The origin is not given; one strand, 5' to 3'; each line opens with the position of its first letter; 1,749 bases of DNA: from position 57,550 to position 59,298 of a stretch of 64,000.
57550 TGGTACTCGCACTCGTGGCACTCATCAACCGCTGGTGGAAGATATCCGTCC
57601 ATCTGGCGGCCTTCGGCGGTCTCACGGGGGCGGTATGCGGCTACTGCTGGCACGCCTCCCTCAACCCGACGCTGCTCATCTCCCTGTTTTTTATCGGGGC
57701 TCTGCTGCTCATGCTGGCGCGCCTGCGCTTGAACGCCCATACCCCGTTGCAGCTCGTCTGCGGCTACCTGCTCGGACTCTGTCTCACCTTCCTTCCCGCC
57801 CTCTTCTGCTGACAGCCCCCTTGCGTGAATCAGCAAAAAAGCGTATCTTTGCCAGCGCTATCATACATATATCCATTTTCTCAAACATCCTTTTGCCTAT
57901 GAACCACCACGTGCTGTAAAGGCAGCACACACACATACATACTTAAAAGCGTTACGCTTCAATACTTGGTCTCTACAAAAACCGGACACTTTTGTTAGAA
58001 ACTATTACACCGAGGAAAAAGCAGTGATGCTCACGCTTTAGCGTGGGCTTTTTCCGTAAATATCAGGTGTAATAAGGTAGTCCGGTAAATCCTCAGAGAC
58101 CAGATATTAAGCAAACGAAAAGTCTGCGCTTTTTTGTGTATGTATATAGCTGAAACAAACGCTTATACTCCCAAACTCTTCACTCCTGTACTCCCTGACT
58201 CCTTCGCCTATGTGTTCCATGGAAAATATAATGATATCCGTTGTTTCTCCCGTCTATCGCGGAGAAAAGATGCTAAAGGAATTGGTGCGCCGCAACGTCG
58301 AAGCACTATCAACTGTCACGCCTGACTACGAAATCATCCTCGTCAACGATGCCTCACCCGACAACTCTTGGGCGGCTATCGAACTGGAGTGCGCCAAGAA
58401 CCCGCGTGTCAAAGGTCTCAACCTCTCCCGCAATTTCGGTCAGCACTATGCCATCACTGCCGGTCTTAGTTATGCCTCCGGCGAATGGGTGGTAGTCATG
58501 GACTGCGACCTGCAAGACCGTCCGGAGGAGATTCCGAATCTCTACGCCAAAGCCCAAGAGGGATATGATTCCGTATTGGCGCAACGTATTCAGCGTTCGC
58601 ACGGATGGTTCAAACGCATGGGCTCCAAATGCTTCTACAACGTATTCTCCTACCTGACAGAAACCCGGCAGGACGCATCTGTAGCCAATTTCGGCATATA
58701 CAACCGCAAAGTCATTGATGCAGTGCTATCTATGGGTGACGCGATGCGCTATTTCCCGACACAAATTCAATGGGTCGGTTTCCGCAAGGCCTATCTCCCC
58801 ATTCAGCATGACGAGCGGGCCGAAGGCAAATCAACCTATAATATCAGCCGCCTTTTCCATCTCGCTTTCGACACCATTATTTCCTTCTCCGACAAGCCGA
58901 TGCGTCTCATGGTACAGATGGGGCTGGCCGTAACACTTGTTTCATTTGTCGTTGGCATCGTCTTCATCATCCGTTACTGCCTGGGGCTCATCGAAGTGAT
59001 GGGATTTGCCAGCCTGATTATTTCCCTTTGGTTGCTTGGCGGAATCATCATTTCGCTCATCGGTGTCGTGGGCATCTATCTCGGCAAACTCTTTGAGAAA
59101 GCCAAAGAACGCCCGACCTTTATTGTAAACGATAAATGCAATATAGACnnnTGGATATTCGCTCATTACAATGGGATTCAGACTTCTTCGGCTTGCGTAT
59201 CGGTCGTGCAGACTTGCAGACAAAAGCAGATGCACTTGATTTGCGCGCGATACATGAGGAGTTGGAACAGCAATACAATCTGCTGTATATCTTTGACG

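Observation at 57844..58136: Promoter-headed 280-nt non-coding region folding into a long five-helix rod: candidate novel sRNA or cis-regulatory leader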

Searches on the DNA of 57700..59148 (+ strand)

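Call 4: search_rna_families(source=window, start=57700, end=58300, threshold=evalue, max_evalue=10, show_alignments=3)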
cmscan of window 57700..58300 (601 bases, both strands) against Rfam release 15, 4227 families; matches with E-value up to 10: 4.
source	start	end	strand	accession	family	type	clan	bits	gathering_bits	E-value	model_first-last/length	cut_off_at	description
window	57777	57950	-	RF02195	TP53TG1_1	Gene; lncRNA;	-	17.2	40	0.62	1-153/153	no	TP53 target 1 conserved region 1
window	57972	58062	+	RF02860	Arrc14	Gene; sRNA;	-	17.1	99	6.9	1-167/167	no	Actinobacillus sRNA 14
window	57791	57838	-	RF02950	D12-methyl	Gene; sRNA;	-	14.2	57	5.9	1-64/64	no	D12-methyl RNA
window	57976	58051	+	RF01396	isrN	Gene; sRNA;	-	11.7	44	5.2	1-143/143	no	isrN Hfq binding RNA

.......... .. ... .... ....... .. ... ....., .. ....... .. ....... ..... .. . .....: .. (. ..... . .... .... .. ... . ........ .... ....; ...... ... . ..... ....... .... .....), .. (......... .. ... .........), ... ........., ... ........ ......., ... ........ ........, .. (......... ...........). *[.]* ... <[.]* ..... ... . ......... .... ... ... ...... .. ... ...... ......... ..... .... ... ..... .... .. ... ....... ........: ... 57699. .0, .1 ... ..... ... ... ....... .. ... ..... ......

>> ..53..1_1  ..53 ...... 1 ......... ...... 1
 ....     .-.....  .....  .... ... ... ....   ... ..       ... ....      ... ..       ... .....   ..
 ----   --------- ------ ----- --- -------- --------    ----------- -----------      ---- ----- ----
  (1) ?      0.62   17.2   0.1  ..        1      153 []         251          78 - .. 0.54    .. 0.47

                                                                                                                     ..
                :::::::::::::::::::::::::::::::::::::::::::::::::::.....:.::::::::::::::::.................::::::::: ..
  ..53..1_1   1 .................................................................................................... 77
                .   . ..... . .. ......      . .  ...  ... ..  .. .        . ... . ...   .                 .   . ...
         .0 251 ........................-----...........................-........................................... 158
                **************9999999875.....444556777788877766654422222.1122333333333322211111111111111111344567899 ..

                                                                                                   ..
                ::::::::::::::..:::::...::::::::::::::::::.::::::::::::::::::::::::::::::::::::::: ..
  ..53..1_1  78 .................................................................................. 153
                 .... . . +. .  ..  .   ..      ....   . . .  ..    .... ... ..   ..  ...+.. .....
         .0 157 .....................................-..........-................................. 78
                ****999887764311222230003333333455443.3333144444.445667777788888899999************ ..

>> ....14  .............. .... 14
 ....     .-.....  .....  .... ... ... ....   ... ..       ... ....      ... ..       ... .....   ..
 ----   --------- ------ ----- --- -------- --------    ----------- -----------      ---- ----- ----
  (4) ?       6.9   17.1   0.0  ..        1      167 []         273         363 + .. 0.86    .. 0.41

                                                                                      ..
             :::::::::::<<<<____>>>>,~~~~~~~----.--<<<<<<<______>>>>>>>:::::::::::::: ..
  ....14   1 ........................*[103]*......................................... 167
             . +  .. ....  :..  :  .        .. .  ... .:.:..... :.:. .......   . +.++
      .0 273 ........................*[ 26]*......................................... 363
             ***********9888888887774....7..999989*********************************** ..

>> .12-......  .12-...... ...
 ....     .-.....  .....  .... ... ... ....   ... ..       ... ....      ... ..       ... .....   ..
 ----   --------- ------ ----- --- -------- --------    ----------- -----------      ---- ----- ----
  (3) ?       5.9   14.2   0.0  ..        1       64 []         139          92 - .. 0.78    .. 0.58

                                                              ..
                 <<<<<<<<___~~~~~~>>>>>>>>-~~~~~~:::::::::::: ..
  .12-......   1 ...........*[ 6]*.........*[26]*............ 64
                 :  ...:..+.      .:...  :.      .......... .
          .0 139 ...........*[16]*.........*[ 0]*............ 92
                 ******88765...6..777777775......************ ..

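Call 34: search_rna_families(sources=[L081, L089, L091, L095], threshold=gathering)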
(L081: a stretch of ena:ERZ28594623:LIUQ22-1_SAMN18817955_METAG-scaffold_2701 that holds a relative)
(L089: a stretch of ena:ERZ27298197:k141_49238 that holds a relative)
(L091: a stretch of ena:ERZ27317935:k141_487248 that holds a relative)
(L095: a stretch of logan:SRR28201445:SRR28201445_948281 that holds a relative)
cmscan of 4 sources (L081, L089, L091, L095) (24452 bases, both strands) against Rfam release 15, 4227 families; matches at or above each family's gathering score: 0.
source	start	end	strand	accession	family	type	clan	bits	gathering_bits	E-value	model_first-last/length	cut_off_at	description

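Call 35: search_rna_families(source=L081, start=640, end=1160, threshold=evalue, max_evalue=10)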
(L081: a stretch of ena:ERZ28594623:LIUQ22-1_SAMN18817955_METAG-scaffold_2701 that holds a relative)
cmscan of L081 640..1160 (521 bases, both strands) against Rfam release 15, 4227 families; matches with E-value up to 10: 8.
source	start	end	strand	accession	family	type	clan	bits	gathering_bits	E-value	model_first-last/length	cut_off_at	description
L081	914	994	+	RF04158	mir-568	Gene; miRNA;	-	24.2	75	0.12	1-93/93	no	mir-568 microRNA precursor family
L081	655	757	+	RF02911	Baculoviridae_NAE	Cis-reg;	-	19.8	51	1.5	1-200/200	no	Baculoviridae Nucleocapsid Assembly essential Element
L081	862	921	+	RF01335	CRISPR-DR22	Gene; CRISPR;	-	16.3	50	1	1-36/36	no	CRISPR RNA direct repeat element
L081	932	1055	-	RF01631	ceN41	Gene; snRNA; snoRNA; HACA-box;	-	16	50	2.6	1-137/137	no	Caenorhabditis snoRNA ceN41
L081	673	743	-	RF02059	STnc50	Gene; sRNA;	-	15.4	55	10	1-84/84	no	Salmonella enterica sRNA STnc40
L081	907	1000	+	RF03153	RAGATH-4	Gene; sRNA;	-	14.3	104.4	5.4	1-131/131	no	RAGATH-4 RNA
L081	797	837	-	RF00713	mir-239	Gene; miRNA;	-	13.8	49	6.9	1-74/74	no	mir-239 microRNA precursor family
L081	1013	1055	-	RF04357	Plastid-ndhA-ndhB-2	Intron;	CL00155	13.3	53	6.2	1-41/41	no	Plastid-ndhA-ndhB-2 group II-D5 intron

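Call 41: search_dna_similar(query=window:57840-58145:+, collection=plasmids, mode=distant, max_evalue=0.01)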
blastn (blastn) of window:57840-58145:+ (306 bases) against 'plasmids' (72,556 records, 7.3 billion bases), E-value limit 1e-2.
No match.

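Call 42: search_dna_similar(query=window:57840-58145:+, collection=phages, mode=distant, max_evalue=0.01)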
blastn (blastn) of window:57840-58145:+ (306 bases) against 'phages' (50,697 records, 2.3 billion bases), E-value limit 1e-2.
No match.

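Call 43: search_dna_similar(query=L081:760-1100:+, collection=plasmids, mode=distant, max_evalue=0.01)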
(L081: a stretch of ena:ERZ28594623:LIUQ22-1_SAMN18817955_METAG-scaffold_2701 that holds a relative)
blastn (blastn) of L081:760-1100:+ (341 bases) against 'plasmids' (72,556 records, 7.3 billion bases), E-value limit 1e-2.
No match.

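Call 44: search_dna_similar(query=L081:760-1100:+, collection=phages, mode=distant, max_evalue=0.01)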
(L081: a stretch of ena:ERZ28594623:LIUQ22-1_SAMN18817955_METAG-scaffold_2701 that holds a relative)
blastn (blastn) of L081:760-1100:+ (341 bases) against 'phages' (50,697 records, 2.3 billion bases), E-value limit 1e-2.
No match.

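Call 56: build_rna_model(alignment_id=A3)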
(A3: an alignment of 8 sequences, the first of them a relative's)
Model R1 built from alignment A3 (8 sequences, 238 columns); structure: RNAalifold consensus.
model positions 223; base pairs 74; branch points 0; effective number of sequences 1.36; information 0.59 bits per position. Calibrated on 0.2 Mb of random sequence (short: E-values are rough).
structure used (alignment columns):
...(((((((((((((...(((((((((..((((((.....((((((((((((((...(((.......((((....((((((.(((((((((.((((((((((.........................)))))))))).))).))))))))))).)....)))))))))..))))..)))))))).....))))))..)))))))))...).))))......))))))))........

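Call 57: search_with_rna_model(model_id=R1, source=window, max_evalue=10, show_alignments=3)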
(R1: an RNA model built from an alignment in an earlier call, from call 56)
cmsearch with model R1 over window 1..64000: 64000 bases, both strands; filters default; matches with E-value up to 10: 2.
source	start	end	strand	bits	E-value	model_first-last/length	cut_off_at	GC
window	57944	58140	+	14.9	0.0064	1-223/223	no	0.4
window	28181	28217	-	10.4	0.12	1-223/223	no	0.57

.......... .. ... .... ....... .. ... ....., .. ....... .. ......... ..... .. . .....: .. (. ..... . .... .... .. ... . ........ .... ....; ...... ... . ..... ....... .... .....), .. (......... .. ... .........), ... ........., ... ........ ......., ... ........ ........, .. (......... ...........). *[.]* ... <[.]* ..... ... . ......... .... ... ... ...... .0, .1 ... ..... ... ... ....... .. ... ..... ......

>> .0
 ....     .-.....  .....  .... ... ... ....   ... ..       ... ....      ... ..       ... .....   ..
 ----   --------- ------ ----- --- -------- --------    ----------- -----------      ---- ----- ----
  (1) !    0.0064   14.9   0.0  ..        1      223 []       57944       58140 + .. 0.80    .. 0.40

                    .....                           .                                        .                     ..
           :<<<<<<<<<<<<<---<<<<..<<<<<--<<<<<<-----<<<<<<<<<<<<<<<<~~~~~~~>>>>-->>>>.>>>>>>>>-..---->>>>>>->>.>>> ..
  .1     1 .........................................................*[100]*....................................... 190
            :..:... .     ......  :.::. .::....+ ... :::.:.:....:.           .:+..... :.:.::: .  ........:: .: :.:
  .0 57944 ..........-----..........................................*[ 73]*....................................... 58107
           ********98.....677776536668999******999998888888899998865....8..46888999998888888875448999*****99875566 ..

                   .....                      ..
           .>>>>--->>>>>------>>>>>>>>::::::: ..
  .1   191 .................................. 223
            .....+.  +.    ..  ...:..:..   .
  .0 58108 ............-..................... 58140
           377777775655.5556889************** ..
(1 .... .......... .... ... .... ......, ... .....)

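Call 59: search_with_rna_model(model_id=R1, sources=[L001, L002, L003, L004, L005, L006, L007, L008, L009, L010, L011, L012, L013, L014, L015, L016, L017, L018, L019, L020, L021, L022, L023, L024, L025, L026, L027, L028, L029, L030, L031, L032, L033, L034, L035, L036, L037, L038, L039, L040, L041, L042, L043, L044, L045, L046, L047, L048, L049, L050, L051, L052, L053, L054, L055, L056, L057, L058, L059, L060, L061, L062, L063, L064, L065, L066, L067, L068, L069, L070, L071, L072, L073, L074, L075, L076, L077, L078, L079, L080, L082, L084, L097, L100, L102, L103, L104, L106, L109], max_evalue=10)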
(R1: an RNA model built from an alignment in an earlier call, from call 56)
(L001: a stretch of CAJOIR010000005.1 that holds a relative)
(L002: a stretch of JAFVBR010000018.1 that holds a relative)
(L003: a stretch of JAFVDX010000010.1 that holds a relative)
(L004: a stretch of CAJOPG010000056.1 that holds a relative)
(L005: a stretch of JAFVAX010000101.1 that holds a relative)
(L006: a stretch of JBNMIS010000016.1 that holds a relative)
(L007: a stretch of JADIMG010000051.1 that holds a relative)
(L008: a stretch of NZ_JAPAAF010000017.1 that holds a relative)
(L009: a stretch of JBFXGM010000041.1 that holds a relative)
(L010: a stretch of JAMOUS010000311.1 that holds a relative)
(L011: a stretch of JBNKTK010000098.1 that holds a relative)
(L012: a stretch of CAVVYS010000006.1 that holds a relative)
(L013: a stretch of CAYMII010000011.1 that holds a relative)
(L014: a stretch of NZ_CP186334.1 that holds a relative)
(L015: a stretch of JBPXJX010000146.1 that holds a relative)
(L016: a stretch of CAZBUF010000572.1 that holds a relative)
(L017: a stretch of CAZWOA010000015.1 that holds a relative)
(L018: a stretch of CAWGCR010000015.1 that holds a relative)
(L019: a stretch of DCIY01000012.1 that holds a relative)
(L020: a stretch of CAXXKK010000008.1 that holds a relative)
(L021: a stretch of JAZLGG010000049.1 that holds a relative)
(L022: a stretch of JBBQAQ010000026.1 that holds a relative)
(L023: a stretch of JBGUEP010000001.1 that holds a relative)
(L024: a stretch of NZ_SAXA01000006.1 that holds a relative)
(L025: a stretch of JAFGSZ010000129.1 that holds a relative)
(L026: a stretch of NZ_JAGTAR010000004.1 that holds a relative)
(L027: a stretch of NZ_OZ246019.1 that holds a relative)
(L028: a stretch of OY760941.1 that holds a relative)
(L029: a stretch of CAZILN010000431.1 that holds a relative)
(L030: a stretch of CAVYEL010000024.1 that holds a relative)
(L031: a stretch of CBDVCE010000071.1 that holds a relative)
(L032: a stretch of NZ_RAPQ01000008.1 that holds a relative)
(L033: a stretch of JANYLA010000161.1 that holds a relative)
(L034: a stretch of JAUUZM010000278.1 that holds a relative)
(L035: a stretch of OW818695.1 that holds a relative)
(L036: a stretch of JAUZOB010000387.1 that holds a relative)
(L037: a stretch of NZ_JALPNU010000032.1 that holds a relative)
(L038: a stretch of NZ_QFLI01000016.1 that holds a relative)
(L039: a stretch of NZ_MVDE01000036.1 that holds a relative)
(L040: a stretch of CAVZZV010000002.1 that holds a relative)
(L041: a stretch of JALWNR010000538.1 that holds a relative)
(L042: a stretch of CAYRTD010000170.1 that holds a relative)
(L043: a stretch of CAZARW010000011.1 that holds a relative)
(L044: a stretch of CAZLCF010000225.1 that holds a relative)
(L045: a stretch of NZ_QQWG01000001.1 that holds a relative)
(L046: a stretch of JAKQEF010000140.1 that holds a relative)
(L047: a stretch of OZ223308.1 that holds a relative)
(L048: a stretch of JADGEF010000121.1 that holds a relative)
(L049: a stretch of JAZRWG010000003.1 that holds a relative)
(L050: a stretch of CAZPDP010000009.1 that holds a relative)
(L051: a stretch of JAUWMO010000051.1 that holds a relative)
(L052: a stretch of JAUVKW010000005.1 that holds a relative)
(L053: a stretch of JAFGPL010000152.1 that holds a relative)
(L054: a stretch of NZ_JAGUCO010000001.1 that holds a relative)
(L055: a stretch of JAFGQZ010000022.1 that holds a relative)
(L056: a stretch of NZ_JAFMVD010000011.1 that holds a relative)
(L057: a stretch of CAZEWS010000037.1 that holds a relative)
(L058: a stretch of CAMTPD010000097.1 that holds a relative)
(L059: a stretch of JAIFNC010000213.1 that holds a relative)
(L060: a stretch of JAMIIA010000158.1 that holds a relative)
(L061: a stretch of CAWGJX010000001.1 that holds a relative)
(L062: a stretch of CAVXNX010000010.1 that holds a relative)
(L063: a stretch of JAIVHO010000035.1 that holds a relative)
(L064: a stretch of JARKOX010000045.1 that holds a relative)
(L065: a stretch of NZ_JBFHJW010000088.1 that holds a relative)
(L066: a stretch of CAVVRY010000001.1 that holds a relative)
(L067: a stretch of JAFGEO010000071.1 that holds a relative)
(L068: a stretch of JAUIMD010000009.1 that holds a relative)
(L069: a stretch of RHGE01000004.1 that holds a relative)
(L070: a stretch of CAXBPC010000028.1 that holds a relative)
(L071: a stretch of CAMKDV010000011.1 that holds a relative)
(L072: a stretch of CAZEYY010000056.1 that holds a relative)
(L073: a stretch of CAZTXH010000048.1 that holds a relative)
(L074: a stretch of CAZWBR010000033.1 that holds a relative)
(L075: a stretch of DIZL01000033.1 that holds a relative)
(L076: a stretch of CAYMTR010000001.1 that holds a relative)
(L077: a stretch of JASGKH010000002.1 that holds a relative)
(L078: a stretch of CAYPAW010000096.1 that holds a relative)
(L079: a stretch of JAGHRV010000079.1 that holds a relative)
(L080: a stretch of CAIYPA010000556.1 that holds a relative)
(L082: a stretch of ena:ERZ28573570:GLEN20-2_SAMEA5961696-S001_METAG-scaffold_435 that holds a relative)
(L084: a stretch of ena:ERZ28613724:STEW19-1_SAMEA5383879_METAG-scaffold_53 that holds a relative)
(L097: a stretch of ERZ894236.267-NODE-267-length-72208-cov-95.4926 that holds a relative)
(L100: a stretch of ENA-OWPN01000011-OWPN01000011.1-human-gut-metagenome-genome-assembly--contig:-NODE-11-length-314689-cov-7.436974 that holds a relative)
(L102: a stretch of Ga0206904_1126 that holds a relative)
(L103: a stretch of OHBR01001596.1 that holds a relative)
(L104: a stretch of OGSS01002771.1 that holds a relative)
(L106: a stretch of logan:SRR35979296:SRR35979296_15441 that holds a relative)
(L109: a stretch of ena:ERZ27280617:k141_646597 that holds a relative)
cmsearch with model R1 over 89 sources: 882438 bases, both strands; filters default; matches with E-value up to 10: 9.
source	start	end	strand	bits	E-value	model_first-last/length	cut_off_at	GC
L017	4774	4812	+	14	0.15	1-223/223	no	0.31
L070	7115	7146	+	13.6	0.21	1-223/223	no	0.25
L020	3047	3080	+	12.8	0.34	1-223/223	no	0.26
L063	7135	7191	+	12.4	0.46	1-223/223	no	0.35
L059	8732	8761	-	10.6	1.6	1-223/223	no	0.47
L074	593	675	+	10.4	1.8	1-223/223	no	0.41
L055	6274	6313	-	9.4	3.3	1-223/223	no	0.43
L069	9136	9169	-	9.3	3.7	1-223/223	no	0.53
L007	3031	3087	-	8.2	7.3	1-223/223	no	0.39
